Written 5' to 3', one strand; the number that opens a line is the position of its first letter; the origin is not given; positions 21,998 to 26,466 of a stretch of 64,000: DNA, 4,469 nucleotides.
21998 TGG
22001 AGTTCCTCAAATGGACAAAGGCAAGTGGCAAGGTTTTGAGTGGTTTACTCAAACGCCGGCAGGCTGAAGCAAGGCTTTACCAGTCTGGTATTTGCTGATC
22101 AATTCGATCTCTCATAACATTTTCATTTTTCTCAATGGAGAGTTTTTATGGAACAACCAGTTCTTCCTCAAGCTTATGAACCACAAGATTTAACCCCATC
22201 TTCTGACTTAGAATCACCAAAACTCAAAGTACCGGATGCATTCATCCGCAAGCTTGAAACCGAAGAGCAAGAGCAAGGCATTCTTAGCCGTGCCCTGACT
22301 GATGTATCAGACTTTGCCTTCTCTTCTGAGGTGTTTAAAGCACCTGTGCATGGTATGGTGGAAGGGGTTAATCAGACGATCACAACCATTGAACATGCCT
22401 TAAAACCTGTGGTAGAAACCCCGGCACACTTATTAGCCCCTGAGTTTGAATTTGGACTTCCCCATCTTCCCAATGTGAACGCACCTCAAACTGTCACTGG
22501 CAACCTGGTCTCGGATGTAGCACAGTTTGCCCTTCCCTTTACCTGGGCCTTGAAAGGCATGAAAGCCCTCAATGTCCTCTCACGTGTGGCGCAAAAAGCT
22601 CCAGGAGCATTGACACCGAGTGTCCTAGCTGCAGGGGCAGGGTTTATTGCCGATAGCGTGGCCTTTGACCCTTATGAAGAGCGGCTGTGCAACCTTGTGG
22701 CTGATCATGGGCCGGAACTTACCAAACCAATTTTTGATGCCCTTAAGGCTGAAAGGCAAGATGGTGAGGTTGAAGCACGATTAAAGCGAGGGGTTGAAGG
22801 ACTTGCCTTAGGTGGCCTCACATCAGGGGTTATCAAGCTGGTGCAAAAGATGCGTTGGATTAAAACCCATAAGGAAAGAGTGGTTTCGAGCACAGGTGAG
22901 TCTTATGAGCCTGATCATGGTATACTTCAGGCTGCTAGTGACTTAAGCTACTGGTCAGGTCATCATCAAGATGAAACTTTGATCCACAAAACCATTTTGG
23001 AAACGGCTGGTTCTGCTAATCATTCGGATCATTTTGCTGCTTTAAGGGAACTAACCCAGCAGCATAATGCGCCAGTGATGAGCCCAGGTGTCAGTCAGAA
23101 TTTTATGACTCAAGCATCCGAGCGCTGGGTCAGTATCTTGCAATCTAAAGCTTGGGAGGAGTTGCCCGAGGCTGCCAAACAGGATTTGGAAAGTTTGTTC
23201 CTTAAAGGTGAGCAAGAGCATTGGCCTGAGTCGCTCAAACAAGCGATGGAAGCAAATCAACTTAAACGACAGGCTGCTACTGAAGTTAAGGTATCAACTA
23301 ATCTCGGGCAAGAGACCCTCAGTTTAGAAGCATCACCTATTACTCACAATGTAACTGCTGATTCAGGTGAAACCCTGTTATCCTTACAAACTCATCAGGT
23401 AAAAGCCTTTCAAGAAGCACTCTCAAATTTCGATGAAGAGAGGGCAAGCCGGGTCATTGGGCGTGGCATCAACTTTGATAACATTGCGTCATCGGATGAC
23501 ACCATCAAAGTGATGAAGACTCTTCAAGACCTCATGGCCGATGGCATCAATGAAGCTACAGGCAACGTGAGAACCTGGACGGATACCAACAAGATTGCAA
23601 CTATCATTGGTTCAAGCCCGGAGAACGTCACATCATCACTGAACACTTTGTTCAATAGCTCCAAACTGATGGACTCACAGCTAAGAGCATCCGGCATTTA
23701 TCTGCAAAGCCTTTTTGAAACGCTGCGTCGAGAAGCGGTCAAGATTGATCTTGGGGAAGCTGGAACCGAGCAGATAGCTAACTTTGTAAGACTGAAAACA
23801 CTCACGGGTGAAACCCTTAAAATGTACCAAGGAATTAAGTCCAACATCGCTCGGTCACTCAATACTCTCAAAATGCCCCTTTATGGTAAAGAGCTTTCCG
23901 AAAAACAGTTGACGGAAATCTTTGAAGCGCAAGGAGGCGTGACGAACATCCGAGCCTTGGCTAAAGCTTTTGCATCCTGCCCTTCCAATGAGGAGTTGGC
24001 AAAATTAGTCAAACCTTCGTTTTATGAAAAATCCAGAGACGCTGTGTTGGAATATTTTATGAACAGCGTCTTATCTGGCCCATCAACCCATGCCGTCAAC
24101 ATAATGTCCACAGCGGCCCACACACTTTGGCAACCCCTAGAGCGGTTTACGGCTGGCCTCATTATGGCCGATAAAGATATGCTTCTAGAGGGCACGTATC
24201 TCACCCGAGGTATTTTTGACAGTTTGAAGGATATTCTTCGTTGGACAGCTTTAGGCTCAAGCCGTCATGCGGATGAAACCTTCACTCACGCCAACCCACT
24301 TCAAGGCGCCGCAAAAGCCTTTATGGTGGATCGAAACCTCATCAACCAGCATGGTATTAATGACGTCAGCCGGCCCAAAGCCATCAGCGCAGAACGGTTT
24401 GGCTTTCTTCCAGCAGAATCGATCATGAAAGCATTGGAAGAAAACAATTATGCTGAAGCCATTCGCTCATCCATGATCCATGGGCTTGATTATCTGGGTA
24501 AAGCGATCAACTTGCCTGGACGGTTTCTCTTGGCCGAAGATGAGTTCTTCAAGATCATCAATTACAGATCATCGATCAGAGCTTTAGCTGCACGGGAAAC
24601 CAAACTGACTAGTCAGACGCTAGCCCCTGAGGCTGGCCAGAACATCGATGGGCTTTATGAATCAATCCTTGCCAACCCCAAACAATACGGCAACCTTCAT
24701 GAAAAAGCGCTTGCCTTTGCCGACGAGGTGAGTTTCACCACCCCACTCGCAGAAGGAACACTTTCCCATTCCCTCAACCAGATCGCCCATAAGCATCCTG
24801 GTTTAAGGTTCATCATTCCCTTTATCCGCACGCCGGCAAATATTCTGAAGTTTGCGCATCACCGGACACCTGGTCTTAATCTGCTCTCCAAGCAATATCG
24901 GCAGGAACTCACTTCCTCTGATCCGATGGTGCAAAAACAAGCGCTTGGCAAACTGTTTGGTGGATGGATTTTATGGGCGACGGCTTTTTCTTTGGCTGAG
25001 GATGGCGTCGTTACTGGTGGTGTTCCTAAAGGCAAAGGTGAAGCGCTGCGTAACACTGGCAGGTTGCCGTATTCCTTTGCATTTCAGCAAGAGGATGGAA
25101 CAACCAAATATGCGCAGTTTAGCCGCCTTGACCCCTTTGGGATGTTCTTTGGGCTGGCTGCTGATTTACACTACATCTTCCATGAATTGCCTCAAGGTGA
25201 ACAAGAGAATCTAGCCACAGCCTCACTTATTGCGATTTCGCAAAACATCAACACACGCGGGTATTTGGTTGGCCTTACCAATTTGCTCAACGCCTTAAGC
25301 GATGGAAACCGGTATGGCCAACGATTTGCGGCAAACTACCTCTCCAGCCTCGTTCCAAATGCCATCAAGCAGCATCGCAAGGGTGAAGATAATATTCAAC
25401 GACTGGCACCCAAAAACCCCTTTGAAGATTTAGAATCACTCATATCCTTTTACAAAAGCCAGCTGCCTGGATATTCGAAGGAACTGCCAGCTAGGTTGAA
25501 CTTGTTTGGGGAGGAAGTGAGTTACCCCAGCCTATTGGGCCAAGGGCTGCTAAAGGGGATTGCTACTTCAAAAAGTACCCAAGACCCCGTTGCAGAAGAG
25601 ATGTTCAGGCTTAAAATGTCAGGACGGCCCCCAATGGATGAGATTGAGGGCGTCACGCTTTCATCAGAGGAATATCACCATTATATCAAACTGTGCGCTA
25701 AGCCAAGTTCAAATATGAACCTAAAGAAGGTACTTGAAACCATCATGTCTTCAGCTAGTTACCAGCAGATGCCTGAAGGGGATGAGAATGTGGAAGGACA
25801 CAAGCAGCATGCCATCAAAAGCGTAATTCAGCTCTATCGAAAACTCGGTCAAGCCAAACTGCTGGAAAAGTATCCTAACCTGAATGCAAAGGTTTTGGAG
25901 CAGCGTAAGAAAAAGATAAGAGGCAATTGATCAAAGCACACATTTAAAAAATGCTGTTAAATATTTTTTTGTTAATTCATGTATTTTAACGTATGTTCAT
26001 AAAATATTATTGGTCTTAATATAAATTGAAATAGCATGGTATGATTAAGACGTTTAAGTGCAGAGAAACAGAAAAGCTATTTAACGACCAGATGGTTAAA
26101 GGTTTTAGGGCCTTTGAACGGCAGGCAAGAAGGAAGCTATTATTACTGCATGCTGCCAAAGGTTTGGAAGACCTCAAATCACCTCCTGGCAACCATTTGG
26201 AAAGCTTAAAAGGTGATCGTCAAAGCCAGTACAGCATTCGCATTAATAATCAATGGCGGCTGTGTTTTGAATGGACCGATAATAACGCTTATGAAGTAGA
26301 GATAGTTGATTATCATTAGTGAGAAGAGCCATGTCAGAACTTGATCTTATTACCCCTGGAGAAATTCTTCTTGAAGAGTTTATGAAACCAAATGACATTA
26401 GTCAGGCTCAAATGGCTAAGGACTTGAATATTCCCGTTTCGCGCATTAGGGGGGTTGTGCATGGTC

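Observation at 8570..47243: Complete temperate T7-like prophage (ssRNAP-encoding Autographiviridae type), integrated in tRNA-Val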

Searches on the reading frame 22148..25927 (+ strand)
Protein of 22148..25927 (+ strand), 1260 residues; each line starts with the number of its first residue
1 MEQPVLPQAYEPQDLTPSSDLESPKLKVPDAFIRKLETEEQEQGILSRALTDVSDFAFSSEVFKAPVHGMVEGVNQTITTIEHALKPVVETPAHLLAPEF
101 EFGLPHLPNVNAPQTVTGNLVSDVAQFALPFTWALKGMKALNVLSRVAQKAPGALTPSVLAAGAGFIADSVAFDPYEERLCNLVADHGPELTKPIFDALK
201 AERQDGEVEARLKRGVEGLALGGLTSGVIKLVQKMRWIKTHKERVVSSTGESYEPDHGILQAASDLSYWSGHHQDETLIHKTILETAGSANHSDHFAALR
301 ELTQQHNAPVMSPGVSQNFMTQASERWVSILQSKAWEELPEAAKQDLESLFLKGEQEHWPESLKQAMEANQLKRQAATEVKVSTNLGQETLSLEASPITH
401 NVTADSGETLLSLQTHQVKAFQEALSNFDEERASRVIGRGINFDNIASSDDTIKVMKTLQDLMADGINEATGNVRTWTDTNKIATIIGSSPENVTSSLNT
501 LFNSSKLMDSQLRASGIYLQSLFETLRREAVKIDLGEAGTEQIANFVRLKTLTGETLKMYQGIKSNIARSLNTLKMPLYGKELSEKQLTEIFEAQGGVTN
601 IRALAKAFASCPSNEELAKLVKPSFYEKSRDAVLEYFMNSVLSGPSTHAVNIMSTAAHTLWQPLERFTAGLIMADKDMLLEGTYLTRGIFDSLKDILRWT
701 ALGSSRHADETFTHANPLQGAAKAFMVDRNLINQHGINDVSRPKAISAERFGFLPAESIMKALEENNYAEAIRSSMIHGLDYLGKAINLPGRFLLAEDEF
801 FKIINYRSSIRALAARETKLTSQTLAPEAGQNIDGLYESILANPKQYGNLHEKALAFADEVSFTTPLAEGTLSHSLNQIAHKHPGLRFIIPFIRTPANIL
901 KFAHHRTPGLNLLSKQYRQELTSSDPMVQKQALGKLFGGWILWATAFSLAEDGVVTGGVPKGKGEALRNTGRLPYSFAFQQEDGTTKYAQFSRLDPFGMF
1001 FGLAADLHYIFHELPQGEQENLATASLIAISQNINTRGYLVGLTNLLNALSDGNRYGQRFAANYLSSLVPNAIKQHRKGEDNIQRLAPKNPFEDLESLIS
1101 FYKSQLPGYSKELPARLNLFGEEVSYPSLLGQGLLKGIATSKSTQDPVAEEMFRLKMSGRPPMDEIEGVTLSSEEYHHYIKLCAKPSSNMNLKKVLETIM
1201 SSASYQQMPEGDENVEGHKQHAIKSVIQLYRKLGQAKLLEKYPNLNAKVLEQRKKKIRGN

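Call 11: search_protein_families(library=pfam, proteins=[window:22148-25927:+], max_evalue=0.01)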
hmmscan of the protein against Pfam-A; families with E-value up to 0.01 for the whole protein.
window:22148-25927:+ (1260 aa): 0 families

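Call 18: search_protein_families(library=phrogs, proteins=[window:22148-25927:+], max_evalue=0.001)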
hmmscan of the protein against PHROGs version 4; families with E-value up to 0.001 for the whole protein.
window:22148-25927:+ (1260 aa): 1 family
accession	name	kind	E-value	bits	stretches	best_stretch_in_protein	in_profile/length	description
phrog_6651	-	head and packaging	6.7e-42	144.5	3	790-1072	859-1156/1375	internal virion protein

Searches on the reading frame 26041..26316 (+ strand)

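Call 11: search_protein_families(library=pfam, proteins=[window:26041-26316:+], max_evalue=0.01)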
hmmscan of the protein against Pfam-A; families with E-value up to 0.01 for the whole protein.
window:26041-26316:+ (92 aa): 1 family
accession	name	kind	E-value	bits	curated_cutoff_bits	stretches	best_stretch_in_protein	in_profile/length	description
PF05015.19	HigB-like_toxin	-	2.2e-18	67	27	1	11-92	9-91/91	RelE-like toxin of type II toxin-antitoxin system HigB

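Call 77: search_protein_families(library=padloc, proteins=[window:26041-26316:+], max_evalue=0.001)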
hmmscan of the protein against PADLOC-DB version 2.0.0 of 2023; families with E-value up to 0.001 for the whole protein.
window:26041-26316:+ (92 aa): 0 families
